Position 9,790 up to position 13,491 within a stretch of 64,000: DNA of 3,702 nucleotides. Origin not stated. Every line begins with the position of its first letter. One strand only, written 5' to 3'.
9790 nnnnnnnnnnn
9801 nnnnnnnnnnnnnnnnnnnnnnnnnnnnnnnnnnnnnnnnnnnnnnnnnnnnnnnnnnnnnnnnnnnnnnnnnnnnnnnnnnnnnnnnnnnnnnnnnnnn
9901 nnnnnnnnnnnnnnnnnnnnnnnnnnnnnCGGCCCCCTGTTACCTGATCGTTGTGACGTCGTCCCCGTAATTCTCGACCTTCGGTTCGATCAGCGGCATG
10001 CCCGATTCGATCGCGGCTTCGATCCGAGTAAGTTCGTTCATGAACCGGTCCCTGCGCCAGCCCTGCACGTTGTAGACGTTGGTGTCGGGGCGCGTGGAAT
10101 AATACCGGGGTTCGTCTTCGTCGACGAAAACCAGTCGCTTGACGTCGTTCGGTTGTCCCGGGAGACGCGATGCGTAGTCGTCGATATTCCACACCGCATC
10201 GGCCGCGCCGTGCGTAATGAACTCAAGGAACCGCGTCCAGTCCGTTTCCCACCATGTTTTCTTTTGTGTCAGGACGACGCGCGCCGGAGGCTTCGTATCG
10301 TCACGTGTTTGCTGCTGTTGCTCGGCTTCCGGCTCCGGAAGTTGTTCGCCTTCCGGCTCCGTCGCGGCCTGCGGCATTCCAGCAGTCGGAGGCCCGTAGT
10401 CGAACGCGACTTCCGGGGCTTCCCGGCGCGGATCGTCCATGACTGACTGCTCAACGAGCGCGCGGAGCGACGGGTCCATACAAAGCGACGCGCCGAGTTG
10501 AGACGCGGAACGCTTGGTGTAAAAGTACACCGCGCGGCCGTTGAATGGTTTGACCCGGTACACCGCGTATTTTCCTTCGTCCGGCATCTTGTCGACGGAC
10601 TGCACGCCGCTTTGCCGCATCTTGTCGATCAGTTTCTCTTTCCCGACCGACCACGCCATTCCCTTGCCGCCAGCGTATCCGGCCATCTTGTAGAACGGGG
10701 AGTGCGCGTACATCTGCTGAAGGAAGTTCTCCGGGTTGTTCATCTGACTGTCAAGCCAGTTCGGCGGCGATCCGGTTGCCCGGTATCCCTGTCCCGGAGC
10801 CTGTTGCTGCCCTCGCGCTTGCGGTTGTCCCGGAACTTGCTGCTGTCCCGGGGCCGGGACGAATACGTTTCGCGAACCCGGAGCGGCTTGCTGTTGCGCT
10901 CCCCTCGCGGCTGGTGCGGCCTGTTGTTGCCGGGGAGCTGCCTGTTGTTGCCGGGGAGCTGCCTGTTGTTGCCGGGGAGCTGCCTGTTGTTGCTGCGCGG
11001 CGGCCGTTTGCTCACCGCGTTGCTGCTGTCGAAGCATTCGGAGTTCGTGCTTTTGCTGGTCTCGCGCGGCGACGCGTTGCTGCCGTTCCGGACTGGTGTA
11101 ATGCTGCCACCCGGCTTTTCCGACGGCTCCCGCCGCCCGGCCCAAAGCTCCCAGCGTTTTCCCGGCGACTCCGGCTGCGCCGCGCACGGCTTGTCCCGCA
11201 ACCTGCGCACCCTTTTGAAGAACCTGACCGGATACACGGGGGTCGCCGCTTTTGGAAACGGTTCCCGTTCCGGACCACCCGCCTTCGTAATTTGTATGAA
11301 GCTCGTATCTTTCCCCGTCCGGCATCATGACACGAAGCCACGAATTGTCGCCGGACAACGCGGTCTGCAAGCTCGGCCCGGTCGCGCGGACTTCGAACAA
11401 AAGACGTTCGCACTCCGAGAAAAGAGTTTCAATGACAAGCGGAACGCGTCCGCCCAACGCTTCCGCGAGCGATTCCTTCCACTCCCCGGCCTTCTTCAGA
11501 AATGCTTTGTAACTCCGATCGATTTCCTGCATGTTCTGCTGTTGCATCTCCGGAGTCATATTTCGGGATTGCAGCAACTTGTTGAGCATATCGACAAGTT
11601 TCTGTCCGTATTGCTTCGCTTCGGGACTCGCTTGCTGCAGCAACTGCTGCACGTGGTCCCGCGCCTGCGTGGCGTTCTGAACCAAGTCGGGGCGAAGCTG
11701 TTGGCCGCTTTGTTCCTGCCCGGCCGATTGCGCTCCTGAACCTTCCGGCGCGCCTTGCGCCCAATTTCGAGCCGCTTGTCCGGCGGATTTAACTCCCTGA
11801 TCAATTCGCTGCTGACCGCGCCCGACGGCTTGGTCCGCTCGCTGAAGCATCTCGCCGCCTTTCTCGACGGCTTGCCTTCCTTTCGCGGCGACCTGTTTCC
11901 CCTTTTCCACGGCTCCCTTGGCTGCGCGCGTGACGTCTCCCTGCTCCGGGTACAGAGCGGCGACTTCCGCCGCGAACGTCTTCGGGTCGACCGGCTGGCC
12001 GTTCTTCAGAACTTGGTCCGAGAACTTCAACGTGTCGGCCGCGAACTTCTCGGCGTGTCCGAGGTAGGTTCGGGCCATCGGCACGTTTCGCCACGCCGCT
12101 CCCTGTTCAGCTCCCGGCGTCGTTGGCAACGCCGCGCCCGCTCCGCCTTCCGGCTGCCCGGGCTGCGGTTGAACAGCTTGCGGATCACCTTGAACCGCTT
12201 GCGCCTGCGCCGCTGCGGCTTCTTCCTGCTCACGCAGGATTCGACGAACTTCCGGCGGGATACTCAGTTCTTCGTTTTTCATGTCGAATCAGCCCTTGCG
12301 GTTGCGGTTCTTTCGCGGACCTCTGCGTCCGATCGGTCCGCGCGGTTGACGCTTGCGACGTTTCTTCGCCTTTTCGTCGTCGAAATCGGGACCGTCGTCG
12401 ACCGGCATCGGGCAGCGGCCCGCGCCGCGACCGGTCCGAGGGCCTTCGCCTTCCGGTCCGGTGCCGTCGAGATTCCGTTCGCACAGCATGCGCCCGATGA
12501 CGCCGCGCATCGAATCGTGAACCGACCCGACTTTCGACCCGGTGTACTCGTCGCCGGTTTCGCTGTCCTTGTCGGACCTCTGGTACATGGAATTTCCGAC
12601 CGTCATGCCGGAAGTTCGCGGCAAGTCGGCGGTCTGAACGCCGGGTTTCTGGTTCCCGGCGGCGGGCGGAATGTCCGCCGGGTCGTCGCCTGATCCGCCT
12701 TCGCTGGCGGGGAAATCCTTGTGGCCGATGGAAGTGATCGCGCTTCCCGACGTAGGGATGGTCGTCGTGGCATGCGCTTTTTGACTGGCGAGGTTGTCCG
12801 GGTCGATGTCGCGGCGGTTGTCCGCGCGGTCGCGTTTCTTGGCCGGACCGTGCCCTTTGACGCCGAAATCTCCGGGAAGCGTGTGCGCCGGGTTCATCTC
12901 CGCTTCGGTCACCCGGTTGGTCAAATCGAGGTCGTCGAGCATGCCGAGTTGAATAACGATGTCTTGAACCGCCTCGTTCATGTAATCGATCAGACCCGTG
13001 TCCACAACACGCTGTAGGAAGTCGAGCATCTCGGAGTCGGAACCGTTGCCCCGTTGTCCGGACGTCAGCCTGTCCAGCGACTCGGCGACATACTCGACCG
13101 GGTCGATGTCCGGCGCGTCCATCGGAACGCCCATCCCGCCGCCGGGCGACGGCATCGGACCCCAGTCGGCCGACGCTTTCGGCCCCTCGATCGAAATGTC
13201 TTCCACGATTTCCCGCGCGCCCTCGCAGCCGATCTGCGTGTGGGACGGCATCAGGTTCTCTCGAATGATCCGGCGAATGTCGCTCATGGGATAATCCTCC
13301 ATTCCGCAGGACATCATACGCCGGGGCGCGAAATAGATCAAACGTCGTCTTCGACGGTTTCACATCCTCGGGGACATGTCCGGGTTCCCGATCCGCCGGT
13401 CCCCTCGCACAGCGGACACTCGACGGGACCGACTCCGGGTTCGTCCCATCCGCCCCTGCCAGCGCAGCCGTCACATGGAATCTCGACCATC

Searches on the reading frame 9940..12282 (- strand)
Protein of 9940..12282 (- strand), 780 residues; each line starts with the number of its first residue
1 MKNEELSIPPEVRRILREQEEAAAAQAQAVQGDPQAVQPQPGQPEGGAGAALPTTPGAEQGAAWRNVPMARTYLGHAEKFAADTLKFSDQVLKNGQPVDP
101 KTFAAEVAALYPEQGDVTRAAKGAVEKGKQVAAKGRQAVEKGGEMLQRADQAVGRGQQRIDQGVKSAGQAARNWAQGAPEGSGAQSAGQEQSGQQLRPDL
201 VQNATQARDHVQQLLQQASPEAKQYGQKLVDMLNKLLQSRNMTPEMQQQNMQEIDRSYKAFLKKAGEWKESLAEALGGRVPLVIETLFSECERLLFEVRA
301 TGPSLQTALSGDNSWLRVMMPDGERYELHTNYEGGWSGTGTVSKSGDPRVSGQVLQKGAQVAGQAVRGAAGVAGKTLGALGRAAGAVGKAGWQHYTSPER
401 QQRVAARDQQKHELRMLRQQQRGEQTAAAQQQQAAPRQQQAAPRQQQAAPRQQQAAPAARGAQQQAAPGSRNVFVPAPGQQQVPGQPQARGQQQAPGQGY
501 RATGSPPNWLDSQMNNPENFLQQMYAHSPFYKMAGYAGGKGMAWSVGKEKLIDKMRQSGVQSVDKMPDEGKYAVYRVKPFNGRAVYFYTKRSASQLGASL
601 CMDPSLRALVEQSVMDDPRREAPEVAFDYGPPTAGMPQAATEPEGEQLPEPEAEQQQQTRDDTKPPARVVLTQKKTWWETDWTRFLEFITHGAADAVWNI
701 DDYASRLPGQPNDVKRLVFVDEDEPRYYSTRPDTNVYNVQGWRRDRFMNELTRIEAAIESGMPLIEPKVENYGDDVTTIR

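Call 10: search_protein_families(library=pfam, proteins=[window:9940-12282:-], max_evalue=0.01)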
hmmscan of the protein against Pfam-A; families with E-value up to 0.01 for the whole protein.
window:9940-12282:- (780 aa): 1 family
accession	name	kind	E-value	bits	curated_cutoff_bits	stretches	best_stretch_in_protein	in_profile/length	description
PF12732.12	YtxH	-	0.0053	17.6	37.5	0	191-234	21-60/71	YtxH-like protein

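Call 11: search_protein_families(library=phrogs, proteins=[window:9940-12282:-], max_evalue=0.001)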
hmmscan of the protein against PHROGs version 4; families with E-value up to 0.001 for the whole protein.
window:9940-12282:- (780 aa): 0 families

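Call 18: search_protein_families(library=padloc, proteins=[window:9940-12282:-], max_evalue=1)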
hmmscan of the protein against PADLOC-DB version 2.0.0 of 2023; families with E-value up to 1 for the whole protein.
window:9940-12282:- (780 aa): 1 family
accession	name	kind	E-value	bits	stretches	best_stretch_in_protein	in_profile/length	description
PDLC00640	ZorA2|ZorA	-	0.066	9.9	1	136-261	380-502/590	MotA/ExbB/TolQ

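Call 79: search_solved_structures(query=window:9940-12282:-, max_evalue=1)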
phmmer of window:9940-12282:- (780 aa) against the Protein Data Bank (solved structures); distinct sequences matched with E-value up to 1: 3.
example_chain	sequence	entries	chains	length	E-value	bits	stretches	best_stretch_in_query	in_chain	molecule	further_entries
8otk_A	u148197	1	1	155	0.95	11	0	121-159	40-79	ATP-dependent Clp protease ATP-binding subunit ClpC / Negative regulator of tic competence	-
2k77_A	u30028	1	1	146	0.96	11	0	121-159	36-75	Negative regulator of genetic competence clpC/mecB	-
2y1r_A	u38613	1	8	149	1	11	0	121-159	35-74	NEGATIVE REGULATOR OF GENETIC COMPETENCE CLPC/MECB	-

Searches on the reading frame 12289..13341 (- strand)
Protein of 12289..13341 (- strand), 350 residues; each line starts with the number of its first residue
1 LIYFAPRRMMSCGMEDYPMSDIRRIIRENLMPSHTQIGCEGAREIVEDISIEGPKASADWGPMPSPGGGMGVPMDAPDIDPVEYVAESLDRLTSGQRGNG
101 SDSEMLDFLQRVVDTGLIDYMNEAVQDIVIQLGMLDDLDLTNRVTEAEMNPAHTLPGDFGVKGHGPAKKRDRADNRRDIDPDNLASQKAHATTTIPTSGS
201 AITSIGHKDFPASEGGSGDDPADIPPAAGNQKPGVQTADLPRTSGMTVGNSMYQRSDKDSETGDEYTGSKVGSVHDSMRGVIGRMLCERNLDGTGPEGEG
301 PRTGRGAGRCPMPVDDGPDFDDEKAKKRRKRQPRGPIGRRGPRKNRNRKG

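Call 10: search_protein_families(library=pfam, proteins=[window:12289-13341:-], max_evalue=0.01)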
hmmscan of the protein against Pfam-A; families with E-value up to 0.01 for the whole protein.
window:12289-13341:- (350 aa): 1 family
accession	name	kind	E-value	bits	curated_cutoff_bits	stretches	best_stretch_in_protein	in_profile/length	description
PF17253.7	DUF5320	-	0.00043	21.8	27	1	291-312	4-25/99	Family of unknown function (DUF5320)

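Call 11: search_protein_families(library=phrogs, proteins=[window:12289-13341:-], max_evalue=0.001)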
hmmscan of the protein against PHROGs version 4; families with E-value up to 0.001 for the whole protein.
window:12289-13341:- (350 aa): 0 families
